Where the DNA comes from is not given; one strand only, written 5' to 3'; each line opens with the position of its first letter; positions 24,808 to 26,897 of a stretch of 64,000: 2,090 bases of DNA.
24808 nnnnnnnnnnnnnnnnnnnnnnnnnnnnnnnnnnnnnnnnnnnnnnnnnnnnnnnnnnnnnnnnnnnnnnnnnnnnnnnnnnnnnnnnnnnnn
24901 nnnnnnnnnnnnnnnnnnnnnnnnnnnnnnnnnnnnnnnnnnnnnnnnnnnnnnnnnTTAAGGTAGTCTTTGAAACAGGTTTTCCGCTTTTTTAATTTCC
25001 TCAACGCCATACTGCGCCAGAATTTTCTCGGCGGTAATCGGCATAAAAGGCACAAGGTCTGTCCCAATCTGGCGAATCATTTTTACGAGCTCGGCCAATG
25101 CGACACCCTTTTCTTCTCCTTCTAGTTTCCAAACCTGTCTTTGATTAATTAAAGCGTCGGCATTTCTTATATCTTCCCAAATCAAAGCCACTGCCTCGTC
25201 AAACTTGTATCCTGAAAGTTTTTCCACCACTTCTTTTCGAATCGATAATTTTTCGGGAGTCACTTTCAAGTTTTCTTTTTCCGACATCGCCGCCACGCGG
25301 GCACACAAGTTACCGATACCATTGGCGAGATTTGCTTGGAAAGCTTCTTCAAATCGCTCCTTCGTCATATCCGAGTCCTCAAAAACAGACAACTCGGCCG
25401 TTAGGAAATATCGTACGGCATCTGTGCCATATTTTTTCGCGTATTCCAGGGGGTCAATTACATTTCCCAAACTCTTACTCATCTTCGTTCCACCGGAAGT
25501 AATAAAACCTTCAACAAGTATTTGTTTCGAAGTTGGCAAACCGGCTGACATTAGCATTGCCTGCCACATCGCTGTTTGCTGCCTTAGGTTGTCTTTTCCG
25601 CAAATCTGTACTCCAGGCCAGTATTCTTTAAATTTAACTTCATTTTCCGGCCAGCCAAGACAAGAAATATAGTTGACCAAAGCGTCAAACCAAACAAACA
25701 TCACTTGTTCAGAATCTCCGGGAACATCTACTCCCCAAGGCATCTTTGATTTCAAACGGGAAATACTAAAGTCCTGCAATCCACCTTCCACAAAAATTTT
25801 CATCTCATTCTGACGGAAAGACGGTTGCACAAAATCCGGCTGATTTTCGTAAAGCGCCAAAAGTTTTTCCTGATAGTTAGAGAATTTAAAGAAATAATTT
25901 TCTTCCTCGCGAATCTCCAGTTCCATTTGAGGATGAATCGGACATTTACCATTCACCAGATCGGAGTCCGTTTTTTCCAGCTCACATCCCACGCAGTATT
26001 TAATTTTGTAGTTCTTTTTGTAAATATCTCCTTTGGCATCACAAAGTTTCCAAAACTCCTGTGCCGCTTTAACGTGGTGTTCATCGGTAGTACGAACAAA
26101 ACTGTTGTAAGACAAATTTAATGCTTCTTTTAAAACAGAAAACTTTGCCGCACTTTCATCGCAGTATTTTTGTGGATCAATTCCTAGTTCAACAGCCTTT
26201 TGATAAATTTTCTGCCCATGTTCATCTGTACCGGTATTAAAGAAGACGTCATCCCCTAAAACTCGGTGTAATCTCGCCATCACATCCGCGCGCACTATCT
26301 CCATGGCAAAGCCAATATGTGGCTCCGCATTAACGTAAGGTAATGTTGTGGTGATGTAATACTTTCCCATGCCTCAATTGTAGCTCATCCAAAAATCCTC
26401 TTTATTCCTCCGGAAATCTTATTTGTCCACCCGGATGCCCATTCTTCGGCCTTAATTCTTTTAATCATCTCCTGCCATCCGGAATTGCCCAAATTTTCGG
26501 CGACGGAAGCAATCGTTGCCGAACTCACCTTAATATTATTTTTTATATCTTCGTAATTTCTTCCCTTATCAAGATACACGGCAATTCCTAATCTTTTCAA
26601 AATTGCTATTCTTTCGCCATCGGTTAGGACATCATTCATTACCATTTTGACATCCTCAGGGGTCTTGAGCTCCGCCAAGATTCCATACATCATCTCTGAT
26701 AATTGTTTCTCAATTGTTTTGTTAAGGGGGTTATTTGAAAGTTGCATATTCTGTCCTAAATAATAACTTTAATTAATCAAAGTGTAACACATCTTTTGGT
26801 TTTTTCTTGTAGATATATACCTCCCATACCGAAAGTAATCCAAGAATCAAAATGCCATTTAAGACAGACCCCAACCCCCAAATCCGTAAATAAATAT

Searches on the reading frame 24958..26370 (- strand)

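Call 8: search_protein_families(library=pfam, proteins=[window:24958-26370:-], max_evalue=0.001)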
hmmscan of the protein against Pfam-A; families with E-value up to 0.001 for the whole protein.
window:24958-26370:- (470 aa): 4 families
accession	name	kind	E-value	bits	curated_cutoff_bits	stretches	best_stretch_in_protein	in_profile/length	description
PF09334.17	tRNA-synt_1g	-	2.5e-94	316.7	20.1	2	136-359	162-390/391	tRNA synthetases class I (M)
PF00133.28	tRNA-synt_1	-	1e-29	104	22.7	2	221-329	296-407/414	tRNA synthetases class I (I, L, M and V)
PF01406.26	tRNA-synt_1e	-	1e-11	45.2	27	2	280-325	237-282/301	tRNA synthetases class I (C) catalytic domain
PF08264.19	Anticodon_1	-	0.00016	22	25.1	1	379-457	13-96/148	Anticodon-binding domain of tRNA ligase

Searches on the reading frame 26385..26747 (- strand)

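Call 8: search_protein_families(library=pfam, proteins=[window:26385-26747:-], max_evalue=0.001)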
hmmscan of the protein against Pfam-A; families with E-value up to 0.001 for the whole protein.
window:26385-26747:- (120 aa): 1 family
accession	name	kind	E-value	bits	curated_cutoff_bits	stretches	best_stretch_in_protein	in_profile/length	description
PF01371.25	Trp_repressor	-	1.8e-09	38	27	1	20-87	6-74/88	Trp repressor protein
